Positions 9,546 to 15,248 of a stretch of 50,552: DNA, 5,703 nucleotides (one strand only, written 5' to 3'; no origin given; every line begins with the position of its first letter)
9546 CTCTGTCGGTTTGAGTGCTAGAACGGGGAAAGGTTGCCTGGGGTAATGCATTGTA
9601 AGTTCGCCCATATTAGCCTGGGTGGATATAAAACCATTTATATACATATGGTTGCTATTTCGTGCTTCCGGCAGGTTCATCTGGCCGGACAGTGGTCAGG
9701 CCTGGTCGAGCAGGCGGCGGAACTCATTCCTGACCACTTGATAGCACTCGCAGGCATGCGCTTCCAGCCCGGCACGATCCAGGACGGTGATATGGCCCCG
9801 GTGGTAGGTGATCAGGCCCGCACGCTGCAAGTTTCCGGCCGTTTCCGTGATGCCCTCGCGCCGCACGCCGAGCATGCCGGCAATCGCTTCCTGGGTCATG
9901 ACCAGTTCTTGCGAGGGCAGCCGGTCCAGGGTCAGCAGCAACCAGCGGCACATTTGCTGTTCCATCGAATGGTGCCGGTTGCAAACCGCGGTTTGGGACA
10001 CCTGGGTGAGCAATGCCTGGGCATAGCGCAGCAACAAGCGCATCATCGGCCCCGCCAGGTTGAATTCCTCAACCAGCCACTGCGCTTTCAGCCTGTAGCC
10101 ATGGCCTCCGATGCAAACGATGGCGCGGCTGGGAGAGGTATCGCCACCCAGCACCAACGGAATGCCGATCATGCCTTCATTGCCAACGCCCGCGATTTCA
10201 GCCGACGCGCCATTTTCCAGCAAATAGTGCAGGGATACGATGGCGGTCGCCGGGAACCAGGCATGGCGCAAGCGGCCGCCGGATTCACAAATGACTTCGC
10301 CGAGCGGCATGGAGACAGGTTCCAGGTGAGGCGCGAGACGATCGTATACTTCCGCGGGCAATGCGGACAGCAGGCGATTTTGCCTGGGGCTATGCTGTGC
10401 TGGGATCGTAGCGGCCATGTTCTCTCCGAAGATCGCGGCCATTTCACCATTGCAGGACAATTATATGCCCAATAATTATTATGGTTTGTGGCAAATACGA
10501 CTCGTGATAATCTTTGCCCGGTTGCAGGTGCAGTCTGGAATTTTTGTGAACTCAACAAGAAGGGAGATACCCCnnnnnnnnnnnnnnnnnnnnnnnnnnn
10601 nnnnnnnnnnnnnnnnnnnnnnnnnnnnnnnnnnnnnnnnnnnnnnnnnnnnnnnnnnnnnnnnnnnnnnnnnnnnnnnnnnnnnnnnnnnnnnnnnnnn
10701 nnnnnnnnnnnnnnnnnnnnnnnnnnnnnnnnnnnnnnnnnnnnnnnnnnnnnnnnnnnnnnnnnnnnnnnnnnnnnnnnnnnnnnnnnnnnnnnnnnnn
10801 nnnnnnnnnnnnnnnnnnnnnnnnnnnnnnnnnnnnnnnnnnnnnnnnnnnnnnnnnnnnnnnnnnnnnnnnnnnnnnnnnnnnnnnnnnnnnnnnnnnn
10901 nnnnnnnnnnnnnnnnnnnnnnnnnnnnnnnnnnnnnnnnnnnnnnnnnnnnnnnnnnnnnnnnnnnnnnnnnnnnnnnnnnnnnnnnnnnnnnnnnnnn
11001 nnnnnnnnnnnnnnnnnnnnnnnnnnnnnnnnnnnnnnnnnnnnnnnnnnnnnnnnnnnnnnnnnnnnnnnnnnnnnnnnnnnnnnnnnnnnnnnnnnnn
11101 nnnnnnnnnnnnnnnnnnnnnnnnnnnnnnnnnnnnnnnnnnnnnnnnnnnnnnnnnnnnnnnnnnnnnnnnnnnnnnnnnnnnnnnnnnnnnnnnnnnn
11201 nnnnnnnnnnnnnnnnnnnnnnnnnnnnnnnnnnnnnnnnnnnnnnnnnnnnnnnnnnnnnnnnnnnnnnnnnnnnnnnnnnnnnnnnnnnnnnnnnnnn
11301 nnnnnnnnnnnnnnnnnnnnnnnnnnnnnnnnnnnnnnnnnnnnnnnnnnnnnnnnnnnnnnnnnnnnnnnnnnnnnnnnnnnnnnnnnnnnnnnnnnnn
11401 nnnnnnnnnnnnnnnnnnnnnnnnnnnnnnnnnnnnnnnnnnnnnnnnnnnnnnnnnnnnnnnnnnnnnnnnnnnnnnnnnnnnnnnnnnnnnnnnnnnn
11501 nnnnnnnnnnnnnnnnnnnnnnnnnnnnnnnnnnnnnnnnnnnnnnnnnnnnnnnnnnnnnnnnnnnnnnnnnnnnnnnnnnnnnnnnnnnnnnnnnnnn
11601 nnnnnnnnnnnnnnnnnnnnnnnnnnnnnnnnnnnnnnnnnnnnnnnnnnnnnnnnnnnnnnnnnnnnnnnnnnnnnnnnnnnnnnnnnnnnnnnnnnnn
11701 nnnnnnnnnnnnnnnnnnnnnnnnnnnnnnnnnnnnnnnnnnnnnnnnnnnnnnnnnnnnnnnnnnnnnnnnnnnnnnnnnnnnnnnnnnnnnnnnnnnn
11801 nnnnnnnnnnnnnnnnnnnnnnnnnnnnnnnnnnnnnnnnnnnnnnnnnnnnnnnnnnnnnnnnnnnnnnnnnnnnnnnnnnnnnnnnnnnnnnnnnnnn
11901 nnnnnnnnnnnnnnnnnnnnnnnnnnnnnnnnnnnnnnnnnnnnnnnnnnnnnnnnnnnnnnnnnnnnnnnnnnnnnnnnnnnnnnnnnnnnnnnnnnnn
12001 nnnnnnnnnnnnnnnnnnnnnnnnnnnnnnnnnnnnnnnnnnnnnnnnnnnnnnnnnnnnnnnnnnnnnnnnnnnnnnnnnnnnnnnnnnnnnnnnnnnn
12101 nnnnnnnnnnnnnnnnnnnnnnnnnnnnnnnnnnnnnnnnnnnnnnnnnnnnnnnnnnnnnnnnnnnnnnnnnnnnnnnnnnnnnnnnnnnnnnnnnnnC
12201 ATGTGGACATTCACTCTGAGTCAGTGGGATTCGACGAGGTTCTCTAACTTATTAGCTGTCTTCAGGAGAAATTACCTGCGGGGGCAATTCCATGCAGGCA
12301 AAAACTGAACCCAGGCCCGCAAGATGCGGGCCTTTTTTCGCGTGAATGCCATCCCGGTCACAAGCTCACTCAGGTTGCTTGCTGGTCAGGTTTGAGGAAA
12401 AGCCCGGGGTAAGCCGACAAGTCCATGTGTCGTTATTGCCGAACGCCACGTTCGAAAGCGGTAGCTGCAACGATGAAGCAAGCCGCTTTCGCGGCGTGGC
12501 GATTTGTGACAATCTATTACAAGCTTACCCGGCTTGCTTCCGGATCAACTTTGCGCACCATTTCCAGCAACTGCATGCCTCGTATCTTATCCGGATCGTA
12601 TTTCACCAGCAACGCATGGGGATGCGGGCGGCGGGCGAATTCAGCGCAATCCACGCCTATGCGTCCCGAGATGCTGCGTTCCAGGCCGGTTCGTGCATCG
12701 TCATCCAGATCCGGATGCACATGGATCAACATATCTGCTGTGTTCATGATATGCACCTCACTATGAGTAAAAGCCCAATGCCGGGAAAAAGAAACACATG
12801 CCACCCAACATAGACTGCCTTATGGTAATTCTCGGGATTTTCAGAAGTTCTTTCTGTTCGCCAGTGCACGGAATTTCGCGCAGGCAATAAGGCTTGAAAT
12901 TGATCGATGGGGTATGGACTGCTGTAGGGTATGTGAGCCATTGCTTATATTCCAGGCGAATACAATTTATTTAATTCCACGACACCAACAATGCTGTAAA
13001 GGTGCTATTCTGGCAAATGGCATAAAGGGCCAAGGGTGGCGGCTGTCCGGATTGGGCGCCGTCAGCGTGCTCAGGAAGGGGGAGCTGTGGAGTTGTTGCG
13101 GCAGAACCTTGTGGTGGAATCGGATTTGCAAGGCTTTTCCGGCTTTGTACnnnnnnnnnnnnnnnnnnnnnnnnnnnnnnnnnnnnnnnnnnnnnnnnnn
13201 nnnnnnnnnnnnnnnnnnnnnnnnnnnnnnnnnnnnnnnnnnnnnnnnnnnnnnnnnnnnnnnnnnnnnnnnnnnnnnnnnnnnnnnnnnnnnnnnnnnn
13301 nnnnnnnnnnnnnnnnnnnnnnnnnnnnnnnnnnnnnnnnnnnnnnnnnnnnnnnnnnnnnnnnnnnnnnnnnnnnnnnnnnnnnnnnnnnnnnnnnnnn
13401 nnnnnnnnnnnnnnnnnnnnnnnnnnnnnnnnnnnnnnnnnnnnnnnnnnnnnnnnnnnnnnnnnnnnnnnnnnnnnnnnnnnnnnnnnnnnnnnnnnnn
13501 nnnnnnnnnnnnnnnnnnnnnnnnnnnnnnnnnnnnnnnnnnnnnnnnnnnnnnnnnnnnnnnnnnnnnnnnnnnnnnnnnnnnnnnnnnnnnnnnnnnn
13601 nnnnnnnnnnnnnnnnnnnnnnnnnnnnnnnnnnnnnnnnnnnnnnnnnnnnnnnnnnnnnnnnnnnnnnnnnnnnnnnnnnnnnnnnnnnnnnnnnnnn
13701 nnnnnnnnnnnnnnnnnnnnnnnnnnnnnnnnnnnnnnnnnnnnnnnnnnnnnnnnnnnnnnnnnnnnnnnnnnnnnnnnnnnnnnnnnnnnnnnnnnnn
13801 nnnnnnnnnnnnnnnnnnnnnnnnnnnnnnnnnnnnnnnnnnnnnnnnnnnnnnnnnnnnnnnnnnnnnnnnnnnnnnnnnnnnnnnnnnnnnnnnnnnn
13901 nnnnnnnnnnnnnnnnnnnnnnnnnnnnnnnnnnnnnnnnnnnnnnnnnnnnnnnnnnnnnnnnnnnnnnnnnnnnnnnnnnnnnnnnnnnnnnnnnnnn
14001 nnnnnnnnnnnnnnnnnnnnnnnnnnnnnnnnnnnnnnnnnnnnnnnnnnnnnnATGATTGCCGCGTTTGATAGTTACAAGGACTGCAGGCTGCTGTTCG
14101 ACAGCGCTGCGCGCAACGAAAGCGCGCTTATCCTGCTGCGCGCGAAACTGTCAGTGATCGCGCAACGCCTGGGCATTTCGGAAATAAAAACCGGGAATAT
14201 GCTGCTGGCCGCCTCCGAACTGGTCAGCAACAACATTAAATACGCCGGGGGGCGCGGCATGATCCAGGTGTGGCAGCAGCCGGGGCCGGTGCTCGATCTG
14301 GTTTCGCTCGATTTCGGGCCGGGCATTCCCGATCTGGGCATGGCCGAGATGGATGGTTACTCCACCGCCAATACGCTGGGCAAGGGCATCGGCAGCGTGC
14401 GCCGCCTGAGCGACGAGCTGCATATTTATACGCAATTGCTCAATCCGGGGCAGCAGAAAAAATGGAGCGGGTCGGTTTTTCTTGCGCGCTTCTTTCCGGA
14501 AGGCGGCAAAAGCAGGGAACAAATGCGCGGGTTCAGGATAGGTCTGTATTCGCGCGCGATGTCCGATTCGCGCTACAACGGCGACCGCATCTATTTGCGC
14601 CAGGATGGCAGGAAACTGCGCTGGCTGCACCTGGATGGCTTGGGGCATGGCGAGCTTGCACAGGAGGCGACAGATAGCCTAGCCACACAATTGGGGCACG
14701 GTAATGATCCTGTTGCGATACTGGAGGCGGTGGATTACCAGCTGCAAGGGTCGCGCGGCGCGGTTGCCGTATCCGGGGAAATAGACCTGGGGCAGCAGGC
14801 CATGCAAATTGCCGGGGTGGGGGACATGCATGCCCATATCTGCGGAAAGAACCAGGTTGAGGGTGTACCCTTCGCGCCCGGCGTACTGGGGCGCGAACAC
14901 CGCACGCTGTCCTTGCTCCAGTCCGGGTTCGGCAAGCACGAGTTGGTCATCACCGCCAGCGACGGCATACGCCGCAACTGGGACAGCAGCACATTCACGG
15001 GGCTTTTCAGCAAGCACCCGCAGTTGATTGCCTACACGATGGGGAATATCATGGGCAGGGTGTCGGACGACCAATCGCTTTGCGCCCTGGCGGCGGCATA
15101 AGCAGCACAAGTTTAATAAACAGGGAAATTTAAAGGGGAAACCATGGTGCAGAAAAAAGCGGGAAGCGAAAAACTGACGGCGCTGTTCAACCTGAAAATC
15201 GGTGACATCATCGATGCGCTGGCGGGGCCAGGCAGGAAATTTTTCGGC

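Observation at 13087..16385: Rearranged stressosome module wired to c-di-GMP: GGDEF cyclase, RsbT-kinase/PP2C fusion, RsbR-like, RsbS-like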

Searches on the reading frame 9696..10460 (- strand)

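Call 54: search_protein_families(library=pfam, proteins=[window:9696-10460:-], max_evalue=0.01)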
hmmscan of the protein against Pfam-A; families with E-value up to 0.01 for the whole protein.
window:9696-10460:- (254 aa): 2 families
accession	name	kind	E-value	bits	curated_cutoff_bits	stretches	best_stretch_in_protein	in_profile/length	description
PF13545.12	HTH_Crp_2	-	1.7e-14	53.9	27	1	168-234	1-69/70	Crp-like helix-turn-helix domain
PF00027.35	cNMP_binding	-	5.2e-05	23.6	27.5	1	50-115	3-68/89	Cyclic nucleotide-binding domain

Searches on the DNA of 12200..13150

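Call 92: search_rna_families(source=window, start=12200, end=13150, threshold=evalue, max_evalue=1)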
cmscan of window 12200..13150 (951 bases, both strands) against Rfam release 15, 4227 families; matches with E-value up to 1: 1.
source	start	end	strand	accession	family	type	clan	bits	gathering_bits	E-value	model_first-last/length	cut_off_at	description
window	12248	12339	+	RF00513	Trp_leader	Cis-reg; leader;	-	19.9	41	0.3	1-100/100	no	Tryptophan operon leader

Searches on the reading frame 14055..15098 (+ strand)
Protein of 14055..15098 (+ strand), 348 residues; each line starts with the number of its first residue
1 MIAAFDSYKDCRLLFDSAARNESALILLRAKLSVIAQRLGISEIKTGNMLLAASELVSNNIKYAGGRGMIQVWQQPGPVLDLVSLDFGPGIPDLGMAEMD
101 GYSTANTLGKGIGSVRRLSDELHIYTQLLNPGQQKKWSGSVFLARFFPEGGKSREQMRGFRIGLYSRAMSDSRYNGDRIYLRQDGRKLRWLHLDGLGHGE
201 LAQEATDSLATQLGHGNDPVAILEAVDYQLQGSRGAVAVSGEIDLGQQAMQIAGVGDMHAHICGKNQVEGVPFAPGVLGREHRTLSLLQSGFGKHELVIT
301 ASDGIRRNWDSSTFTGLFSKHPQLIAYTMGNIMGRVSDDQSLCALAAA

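Call 3: search_protein_families(library=pfam, proteins=[window:14055-15098:+], max_evalue=0.1)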
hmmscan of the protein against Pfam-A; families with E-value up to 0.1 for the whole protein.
window:14055-15098:+ (348 aa): 2 families
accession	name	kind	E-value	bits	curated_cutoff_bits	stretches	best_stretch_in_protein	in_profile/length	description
PF13581.12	HATPase_c_2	-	3.9e-06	27.3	27.4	1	24-124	7-114/127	Histidine kinase-like ATPase domain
PF02518.31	HATPase_c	-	0.031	15.2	26.4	1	52-120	9-85/111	Histidine kinase-, DNA gyrase B-, and HSP90-like ATPase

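Call 4: search_protein_families(library=ncbifam, proteins=[window:14055-15098:+], max_evalue=0.1)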
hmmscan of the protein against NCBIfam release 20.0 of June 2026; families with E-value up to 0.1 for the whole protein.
window:14055-15098:+ (348 aa): 3 families
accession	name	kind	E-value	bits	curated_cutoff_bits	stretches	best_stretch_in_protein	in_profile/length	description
NF041045.1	RsbA_anti_sig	subfamily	2e-08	33.8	210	1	19-125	185-289/303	anti-sigma factor RsbA family regulatory protein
TIGR01925.2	spIIAB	equivalog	0.017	15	135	1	12-127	4-123/137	anti-sigma F factor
NF008910.0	PRK12274.1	equivalog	0.077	12.5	372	0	166-206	83-123/219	serine/threonine protein kinase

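Call 6: find_homologous_proteins(query=window:14055-15098:+)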
Query window:14055-15098:+ (348 aa): 542 proteins with E <= 0.001 among 4255 candidates; the best 120 are listed.
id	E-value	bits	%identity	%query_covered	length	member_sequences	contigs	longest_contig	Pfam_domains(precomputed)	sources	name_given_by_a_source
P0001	2.3e-210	716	91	100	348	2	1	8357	PF13581.13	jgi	jgi:anti-sigma regulatory factor (Ser/Thr protein kinase)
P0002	1.8e-207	706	92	100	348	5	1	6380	PF13581.13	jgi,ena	-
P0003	1.3e-196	671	86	100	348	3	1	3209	PF13581.13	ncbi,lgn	-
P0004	1.7e-196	670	86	100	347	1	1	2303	PF13581.13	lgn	-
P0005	7.6e-193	658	85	100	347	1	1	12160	PF13581.13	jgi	jgi:anti-sigma regulatory factor (Ser/Thr protein kinase)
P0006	1.4e-191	654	84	100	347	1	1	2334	PF13581.13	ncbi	-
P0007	1.0e-183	628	80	100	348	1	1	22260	PF13581.13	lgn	-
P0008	1.4e-182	625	80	99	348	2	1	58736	PF13581.13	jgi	-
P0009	3.2e-182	623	80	100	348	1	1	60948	PF13581.13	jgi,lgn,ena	-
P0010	9.4e-181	619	79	100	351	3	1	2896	PF13581.13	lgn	-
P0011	2.6e-180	617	81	100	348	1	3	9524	PF13581.13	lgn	-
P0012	1.7e-163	562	71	100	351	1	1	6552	PF13581.13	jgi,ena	-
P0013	2.2e-162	558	71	100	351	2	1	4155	PF13581.13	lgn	-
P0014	3.3e-162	558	70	99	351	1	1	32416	PF13581.13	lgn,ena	-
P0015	2.0e-161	555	72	99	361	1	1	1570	PF13581.13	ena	-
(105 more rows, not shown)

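Call 7: search_solved_structures(query=window:14055-15098:+, max_evalue=10, show_alignments=3)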
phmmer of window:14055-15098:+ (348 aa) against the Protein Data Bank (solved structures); distinct sequences matched with E-value up to 10: 5.
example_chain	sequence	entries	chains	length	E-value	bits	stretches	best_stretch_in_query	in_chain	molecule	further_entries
3zt9_A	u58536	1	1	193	6.9e-11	45.2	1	159-341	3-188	Stage II sporulation protein E (SpoIIE)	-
3w40_A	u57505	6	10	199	0.0012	21.4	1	173-260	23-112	Phosphoserine phosphatase RsbX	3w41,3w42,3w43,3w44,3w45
4wsl_A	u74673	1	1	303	0.0053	19.3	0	103-131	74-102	Pentatricopeptide repeat protein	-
4pjr_A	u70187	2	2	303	0.25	13.8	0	104-132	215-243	Pentatricopeptide repeat protein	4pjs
8fj5_A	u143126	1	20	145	0.53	12.7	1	16-112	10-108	Pilin_N domain-containing protein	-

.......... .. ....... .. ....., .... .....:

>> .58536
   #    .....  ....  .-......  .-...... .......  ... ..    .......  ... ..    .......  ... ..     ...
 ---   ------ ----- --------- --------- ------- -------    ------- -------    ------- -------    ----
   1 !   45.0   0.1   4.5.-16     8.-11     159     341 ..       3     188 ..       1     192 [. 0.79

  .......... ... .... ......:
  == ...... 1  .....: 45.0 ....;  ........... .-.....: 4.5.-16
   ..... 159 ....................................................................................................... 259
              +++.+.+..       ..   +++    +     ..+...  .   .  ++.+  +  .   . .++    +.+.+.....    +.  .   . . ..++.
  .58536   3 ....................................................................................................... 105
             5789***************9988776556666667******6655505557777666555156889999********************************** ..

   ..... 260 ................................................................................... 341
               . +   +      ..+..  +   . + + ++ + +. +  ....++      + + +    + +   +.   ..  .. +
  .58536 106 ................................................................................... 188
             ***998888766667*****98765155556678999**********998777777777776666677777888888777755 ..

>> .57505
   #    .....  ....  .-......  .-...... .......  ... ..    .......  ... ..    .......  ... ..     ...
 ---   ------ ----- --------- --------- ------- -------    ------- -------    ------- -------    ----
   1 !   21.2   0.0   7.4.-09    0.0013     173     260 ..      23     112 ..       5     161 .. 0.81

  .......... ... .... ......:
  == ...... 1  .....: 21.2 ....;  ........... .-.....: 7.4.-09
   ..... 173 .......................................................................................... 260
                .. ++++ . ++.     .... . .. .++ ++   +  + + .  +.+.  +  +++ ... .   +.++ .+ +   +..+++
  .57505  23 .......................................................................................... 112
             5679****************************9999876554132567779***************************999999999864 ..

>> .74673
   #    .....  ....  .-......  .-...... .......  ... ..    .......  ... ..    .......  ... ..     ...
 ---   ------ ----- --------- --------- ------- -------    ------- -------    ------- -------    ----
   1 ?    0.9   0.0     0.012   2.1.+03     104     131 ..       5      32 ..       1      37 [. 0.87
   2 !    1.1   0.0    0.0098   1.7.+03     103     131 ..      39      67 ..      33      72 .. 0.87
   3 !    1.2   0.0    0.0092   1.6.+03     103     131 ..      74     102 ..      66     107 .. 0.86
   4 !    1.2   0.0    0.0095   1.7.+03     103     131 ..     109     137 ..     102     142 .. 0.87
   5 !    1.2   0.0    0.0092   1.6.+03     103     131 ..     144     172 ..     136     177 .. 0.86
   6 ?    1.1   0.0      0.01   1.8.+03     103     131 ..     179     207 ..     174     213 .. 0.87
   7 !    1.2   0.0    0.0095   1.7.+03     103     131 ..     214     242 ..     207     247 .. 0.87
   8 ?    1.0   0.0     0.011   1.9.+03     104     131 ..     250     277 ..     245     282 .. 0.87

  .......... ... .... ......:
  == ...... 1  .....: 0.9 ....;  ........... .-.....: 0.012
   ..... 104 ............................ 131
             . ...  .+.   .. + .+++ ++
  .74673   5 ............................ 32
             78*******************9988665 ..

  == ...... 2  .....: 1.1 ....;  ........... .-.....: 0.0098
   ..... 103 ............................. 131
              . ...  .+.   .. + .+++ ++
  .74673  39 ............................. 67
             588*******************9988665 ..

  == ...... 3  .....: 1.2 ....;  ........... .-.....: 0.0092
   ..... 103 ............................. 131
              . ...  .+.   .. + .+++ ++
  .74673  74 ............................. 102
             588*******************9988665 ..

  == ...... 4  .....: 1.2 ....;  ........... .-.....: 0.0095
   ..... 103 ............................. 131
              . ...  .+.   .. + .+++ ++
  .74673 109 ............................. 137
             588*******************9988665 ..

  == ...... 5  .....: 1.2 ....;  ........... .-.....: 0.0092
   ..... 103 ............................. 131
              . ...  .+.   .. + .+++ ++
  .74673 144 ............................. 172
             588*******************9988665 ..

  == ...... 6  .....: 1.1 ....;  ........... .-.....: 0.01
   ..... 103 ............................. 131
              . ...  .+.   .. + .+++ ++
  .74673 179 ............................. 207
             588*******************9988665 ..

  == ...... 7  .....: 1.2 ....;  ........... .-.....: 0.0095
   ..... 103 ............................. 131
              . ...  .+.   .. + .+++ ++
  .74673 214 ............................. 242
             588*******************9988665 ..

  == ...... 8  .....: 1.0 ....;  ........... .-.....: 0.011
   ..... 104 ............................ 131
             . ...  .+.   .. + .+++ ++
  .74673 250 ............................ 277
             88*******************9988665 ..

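Call 10: find_related_loci(query=window:14055-15098:+, collection=genome_contigs, flank=5000)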
Query window:14055-15098:+ (348 aa) in genome_contigs; peptide patterns used: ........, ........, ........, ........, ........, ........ (x = any residue, [..] = any of these).
55 stretches matched a pattern; 4 encode a relative of the query (tblastn E <= 1e-3); 4 distinct loci.
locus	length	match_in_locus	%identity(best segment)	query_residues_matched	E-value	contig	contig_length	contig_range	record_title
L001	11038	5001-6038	67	1-343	5e-160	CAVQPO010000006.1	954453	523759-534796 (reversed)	MAG: uncultured beta proteobacterium isolate MFD01476.bin.2.189 genome assembly, contig: contig_57186, whole genome shot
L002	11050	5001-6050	70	1-347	9e-168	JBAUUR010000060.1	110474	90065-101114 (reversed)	MAG: Gallionellaceae bacterium isolate MFD05931_ilm_asm_bin2 k127_301913, whole genome shotgun sequence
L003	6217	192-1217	59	1-344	1e-131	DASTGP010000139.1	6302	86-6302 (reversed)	MAG TPA_asm: Gallionella sp. isolate SMAG_U33 k141_1377983, whole genome shotgun sequence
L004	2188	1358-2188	59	6-285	6e-111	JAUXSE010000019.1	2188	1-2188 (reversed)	MAG: Geothrix sp. isolate C12_metabat.bin.44 C12_k141_485081, whole genome shotgun sequence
